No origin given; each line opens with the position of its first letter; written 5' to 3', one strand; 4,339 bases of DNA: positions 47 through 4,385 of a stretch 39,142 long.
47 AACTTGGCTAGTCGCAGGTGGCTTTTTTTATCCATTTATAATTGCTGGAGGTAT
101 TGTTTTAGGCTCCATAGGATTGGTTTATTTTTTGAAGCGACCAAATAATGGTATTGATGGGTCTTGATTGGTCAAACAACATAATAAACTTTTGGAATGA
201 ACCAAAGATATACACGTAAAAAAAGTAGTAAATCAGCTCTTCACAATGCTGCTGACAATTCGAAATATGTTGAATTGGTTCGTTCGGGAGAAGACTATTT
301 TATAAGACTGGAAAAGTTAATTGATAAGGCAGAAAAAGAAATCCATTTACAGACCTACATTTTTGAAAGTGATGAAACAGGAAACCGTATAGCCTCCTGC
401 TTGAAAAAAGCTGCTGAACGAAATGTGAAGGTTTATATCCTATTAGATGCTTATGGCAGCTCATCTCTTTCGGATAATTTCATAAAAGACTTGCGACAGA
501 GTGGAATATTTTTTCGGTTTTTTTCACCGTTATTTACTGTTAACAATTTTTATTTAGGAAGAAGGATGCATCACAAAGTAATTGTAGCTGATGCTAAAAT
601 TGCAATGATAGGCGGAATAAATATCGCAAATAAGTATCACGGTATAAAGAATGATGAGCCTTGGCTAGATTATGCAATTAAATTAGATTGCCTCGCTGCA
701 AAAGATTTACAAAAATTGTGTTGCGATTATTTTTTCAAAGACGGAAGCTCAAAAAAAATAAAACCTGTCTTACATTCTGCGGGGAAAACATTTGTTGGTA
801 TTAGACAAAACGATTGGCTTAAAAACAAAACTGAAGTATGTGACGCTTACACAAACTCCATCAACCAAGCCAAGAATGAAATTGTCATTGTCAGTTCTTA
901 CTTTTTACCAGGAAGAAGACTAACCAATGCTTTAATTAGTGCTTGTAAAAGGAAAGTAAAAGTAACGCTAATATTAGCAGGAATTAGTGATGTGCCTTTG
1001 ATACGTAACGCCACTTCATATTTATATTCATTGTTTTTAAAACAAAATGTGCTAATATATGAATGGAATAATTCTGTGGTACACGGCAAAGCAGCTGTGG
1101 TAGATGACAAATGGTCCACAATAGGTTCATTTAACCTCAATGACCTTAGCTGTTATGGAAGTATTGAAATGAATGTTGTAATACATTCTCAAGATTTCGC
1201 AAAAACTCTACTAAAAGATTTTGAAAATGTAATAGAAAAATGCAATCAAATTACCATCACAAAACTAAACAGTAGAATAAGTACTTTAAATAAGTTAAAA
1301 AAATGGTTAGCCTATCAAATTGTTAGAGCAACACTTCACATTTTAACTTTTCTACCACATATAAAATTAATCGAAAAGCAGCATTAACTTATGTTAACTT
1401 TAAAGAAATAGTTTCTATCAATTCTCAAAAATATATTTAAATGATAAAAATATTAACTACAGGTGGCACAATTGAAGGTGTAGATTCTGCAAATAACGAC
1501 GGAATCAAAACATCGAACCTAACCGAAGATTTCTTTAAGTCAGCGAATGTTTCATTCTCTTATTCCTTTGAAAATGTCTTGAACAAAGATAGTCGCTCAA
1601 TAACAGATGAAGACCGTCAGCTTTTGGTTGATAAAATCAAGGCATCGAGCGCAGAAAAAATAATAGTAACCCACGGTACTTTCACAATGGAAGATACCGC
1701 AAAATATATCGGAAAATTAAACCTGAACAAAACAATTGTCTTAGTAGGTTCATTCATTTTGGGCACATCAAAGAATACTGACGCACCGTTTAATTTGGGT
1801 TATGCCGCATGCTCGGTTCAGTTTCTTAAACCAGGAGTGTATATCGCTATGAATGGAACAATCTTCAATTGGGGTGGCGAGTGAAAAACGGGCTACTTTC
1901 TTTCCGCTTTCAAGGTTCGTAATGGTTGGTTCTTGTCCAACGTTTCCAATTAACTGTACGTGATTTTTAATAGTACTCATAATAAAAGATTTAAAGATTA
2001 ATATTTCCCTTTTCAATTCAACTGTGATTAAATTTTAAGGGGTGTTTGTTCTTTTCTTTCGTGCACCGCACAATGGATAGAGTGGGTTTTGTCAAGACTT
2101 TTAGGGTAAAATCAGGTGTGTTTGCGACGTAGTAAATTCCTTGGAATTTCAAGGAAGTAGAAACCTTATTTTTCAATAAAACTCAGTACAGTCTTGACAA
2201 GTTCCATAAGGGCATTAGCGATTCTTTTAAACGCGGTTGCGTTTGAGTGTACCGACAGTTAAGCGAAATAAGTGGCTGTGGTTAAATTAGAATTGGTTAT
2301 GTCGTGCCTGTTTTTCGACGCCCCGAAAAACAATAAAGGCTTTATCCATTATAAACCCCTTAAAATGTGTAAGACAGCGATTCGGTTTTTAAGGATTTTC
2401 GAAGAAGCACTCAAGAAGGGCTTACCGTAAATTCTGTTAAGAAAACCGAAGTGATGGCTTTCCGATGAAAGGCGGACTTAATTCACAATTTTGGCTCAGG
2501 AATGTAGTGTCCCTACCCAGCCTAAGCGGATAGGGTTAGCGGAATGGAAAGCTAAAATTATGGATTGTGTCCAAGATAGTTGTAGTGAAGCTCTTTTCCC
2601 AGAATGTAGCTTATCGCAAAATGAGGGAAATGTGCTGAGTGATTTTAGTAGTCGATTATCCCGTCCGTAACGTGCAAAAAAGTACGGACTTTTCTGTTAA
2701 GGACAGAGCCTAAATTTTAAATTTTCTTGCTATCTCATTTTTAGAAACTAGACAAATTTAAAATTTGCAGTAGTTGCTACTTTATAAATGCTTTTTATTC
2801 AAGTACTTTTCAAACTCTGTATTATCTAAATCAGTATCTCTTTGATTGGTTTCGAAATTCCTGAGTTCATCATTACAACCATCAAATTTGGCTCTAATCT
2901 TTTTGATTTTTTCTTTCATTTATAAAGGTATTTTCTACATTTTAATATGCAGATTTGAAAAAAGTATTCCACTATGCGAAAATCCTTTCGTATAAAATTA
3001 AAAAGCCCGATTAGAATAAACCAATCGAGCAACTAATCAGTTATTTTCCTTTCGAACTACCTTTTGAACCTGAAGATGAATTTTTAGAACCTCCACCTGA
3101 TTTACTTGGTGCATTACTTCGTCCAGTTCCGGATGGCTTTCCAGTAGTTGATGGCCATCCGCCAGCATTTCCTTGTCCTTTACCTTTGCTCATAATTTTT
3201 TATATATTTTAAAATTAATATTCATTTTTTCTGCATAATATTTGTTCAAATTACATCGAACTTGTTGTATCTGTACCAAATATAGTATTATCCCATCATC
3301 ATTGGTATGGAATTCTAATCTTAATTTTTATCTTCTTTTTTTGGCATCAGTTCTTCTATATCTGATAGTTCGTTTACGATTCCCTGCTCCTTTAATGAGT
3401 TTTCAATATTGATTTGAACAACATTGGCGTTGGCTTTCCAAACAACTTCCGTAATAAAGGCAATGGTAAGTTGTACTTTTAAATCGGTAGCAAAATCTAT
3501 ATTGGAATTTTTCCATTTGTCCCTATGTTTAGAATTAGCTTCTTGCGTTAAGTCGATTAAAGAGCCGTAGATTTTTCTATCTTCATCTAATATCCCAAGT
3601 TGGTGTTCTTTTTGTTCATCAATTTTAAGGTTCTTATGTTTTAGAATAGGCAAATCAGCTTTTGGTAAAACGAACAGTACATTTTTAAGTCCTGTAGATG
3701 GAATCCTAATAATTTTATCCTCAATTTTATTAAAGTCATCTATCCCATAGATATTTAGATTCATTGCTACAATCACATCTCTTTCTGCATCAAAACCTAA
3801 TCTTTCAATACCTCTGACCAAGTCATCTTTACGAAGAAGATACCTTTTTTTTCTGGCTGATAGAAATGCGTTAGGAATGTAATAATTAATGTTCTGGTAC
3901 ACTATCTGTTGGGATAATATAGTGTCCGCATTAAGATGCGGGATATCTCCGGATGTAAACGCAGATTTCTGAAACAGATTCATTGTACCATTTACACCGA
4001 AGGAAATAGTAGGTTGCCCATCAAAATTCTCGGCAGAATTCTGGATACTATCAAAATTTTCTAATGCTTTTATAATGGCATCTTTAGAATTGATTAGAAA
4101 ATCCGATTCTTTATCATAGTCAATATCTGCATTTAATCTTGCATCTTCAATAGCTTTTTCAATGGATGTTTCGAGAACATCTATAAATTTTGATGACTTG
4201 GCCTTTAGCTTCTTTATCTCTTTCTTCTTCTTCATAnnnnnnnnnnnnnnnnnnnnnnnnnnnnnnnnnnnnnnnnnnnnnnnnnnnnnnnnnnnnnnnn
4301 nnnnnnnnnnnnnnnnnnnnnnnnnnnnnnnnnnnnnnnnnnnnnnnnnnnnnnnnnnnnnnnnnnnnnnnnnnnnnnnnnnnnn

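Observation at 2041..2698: ORF-free, GC-enriched, helix-rich element of about 650 nt upstream of the truncated ssb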

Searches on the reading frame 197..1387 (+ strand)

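Call 8: search_protein_families(library=pfam, proteins=[window:197-1387:+], max_evalue=0.01)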
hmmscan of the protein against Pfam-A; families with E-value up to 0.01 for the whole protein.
window:197-1387:+ (396 aa): 3 families
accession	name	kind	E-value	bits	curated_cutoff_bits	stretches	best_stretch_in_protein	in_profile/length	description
PF13091.12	PLDc_2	-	1.4e-43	148.4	27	2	220-345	3-131/132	PLD-like domain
PF00614.28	PLDc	-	2e-08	34.3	21.9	2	294-316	4-26/28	Phospholipase D Active site motif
PF11495.14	Regulator_TrmB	-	6e-07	29.4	22.2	0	209-265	6-61/233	Archaeal transcriptional regulator TrmB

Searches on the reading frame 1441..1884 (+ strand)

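Call 8: search_protein_families(library=pfam, proteins=[window:1441-1884:+], max_evalue=0.01)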
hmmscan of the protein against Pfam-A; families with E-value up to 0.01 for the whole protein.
window:1441-1884:+ (147 aa): 1 family
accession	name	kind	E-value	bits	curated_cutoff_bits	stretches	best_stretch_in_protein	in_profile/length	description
PF00710.25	Asparaginase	-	1.1e-22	81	22.5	1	2-142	2-153/193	Asparaginase, N-terminal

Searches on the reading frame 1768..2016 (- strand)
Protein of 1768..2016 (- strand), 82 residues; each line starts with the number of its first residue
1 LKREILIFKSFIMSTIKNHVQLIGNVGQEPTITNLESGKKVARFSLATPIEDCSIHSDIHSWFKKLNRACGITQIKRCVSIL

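Call 8: search_protein_families(library=pfam, proteins=[window:1768-2016:-], max_evalue=0.01)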
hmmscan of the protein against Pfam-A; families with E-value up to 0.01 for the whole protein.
window:1768-2016:- (82 aa): 1 family
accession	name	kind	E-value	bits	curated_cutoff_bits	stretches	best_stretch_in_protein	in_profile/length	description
PF00436.31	SSB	-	5.5e-07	30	26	1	18-49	2-33/104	Single-strand binding protein family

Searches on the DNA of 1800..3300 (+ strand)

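Call 6: search_rna_families(source=window, start=1800, end=3300, threshold=evalue, max_evalue=10, show_alignments=3)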
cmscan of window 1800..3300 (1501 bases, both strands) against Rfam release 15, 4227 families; matches with E-value up to 10: 8.
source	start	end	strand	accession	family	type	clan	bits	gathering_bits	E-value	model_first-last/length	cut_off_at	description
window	2943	3038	-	RF02729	JA01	Gene; sRNA;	-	24.7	111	0.2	1-153/153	no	Aggregatibacter sRNA JA01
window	2994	3070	-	RF02371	PyrG_leader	Cis-reg; leader;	-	20.3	65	9.9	1-78/78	no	PyrG leader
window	1979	2083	+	RF02060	STnc410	Gene; sRNA;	-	16.5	50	1.1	1-158/158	no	Enterobacterial sRNA STnc410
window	2997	3043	-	RF02399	NsiR1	Gene; sRNA;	-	16.3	39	3.8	1-60/60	no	Nitrogen stress-induced RNA 1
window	2828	2889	-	RF00323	snoR79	Gene; snRNA; snoRNA; CD-box;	-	16.3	80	5.8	1-65/65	no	Small nucleolar RNA R79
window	2847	2877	-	RF00282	SNORD48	Gene; snRNA; snoRNA; CD-box;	-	15.3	36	2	1-63/63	no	Small nucleolar RNA SNORD48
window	2089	2156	+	RF02922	RAGATH-32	Cis-reg;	-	13.5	41.8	4.6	1-78/78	no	RAGATH-32 RNA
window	2992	3044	-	RF01261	snR82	Gene; snRNA; snoRNA; HACA-box;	CL00040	12.4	60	6.8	52-121/270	no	Small nucleolar RNA snR82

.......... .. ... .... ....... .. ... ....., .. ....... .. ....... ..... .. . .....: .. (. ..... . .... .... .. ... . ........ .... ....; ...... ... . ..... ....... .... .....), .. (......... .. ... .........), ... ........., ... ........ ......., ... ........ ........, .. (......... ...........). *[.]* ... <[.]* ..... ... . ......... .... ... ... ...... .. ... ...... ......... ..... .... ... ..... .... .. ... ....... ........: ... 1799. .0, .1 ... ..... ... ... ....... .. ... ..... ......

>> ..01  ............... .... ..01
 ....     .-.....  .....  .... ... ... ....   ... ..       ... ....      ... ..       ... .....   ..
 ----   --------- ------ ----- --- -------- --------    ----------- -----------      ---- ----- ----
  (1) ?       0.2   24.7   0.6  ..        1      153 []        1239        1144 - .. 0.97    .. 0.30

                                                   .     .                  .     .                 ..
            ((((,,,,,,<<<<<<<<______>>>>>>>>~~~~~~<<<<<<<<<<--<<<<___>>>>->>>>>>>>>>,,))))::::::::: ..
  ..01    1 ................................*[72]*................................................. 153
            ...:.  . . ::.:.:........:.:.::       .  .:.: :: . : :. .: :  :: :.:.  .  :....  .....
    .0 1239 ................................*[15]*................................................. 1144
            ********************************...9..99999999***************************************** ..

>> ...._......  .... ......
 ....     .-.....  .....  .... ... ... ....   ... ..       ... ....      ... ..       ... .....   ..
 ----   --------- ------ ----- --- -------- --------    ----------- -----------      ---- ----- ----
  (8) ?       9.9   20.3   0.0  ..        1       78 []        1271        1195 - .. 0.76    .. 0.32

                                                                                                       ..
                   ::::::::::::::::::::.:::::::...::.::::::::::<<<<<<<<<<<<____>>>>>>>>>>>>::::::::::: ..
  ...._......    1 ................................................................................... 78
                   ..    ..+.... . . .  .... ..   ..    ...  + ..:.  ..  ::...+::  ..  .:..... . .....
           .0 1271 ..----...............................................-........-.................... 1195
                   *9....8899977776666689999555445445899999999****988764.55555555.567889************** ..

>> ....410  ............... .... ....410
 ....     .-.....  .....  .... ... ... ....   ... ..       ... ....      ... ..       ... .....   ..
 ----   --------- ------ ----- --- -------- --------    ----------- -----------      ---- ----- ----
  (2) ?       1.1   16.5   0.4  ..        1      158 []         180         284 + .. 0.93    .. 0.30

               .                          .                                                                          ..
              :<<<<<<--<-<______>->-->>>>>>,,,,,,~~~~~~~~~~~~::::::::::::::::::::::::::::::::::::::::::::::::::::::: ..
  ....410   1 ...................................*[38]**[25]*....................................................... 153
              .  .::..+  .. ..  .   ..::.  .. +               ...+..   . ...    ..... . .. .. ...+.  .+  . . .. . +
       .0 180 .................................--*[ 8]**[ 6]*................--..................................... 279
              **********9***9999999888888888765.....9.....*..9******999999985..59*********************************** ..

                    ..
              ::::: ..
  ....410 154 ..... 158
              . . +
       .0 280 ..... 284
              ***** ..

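Call 14: search_dna_similar(query=window:1980-2760:+, collection=plasmids, mode=distant, max_rows=30)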
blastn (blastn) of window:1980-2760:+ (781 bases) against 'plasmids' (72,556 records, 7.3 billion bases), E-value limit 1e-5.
No match.

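Call 15: search_dna_similar(query=window:1980-2760:+, collection=phages, mode=distant, max_rows=30)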
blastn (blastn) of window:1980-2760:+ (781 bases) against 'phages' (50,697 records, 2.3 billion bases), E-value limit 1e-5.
No match.

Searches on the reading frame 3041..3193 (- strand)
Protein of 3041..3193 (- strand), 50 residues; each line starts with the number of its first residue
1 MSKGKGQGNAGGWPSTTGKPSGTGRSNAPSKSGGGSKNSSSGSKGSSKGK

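Call 8: search_protein_families(library=pfam, proteins=[window:3041-3193:-], max_evalue=0.01)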
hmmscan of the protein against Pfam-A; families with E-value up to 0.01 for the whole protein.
window:3041-3193:- (50 aa): 0 families

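Call 17: search_protein_families(library=ncbifam, proteins=[window:3041-3193:-], max_evalue=0.01)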
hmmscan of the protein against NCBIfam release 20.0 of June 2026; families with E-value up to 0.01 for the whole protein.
window:3041-3193:- (50 aa): 0 families

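Call 21: find_encoding_contigs(protein=window:3041-3193:-, flank=6000, max_places=10)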
Protein window:3041-3193:- (50 aa): 23 contigs read that carry it; 10 places shown.
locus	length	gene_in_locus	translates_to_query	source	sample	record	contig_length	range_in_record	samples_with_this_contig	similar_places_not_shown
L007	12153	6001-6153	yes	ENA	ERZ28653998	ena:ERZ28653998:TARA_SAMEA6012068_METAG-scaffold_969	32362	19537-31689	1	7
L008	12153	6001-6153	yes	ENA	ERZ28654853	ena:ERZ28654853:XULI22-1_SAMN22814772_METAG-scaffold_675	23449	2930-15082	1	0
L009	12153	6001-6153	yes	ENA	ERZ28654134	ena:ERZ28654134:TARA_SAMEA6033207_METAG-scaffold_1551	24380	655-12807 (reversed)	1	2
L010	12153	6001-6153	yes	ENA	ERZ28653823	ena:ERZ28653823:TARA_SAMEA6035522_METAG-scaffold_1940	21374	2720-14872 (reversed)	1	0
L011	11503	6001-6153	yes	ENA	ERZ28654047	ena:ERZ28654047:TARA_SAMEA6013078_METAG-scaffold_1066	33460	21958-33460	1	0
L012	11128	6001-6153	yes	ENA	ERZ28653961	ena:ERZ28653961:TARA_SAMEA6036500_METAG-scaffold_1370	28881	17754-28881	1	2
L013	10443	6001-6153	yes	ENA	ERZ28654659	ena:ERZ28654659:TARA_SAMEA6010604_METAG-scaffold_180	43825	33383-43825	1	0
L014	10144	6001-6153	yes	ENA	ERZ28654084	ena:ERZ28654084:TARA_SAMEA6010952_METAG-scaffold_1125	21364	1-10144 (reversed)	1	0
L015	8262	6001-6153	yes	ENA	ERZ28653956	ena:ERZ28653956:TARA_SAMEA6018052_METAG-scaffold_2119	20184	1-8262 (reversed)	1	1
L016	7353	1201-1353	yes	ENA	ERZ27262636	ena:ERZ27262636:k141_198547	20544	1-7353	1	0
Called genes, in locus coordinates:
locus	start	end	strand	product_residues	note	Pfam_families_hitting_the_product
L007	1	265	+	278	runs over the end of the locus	PF06067:DUF932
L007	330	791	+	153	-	-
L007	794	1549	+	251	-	-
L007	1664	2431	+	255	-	PF20217:DUF6577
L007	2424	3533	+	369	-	PF08843:AbiEii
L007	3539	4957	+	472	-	-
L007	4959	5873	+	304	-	-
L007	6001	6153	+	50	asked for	-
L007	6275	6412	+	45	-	-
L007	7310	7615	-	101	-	PF00710:Asparaginase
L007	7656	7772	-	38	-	-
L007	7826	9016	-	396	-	PF11495:TrmB_EBD_N (faint), PF13091:PLDc_2, PF00614:PLDc (faint), PF13091:PLDc_2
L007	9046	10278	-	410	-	PF07690:MFS_1, PF00083:Sugar_tr, PF07690:MFS_1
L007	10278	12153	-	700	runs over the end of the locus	PF00122:E1-E2_ATPase, PF08282:Hydrolase_3 (faint), PF00702:Hydrolase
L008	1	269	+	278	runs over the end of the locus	PF06067:DUF932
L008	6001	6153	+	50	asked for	-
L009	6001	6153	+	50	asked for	-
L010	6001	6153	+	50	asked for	-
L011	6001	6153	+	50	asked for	-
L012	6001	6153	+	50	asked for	-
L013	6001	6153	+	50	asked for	-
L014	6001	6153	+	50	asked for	-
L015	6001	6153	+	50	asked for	-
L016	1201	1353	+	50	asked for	-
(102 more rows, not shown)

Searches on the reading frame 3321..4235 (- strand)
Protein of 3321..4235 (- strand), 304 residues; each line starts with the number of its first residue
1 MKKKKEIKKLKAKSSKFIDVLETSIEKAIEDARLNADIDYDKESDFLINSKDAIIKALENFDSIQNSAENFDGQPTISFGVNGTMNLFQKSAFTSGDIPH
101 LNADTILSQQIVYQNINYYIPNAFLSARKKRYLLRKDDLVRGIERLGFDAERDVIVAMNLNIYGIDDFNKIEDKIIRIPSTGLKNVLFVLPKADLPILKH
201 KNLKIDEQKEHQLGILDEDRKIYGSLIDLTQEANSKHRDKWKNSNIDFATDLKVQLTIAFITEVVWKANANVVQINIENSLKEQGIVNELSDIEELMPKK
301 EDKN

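Call 8: search_protein_families(library=pfam, proteins=[window:3321-4235:-], max_evalue=0.01)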
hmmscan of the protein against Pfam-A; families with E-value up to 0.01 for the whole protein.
window:3321-4235:- (304 aa): 0 families

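Call 17: search_protein_families(library=ncbifam, proteins=[window:3321-4235:-], max_evalue=0.01)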
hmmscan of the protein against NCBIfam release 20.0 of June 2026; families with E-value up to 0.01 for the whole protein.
window:3321-4235:- (304 aa): 0 families

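Call 20: find_encoding_contigs(protein=window:3321-4235:-, flank=6000, max_places=10)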
Protein window:3321-4235:- (304 aa): 6 contigs read that carry it; 6 places shown.
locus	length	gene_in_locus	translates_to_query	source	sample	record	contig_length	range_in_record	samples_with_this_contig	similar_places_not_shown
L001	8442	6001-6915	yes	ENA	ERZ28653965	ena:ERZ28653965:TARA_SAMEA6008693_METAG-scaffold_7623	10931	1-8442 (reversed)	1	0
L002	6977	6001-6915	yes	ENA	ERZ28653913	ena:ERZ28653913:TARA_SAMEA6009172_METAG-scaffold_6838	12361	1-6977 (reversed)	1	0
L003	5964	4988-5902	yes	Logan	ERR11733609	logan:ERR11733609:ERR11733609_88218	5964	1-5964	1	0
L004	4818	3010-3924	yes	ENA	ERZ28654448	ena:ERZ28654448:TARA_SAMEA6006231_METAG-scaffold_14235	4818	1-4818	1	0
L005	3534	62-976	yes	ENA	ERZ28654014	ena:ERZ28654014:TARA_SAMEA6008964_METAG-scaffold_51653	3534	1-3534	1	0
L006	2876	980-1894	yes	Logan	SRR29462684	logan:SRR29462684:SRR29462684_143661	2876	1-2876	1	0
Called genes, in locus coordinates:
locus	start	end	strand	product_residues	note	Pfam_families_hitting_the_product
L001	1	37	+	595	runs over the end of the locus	PF02195:ParB_N, PF17762:HTH_ParB (weak)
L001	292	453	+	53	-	-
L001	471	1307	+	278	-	PF06067:DUF932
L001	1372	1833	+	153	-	-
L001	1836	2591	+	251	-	-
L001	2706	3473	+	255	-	PF20217:DUF6577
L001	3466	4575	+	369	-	PF08843:AbiEii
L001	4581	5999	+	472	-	-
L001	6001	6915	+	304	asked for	-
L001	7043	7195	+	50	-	-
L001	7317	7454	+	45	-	-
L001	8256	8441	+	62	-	?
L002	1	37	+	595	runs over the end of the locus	PF02195:ParB_N, PF17762:HTH_ParB (weak)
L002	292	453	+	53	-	-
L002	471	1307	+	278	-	PF06067:DUF932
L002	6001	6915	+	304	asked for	-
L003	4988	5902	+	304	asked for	-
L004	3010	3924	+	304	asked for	-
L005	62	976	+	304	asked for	-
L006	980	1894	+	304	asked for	-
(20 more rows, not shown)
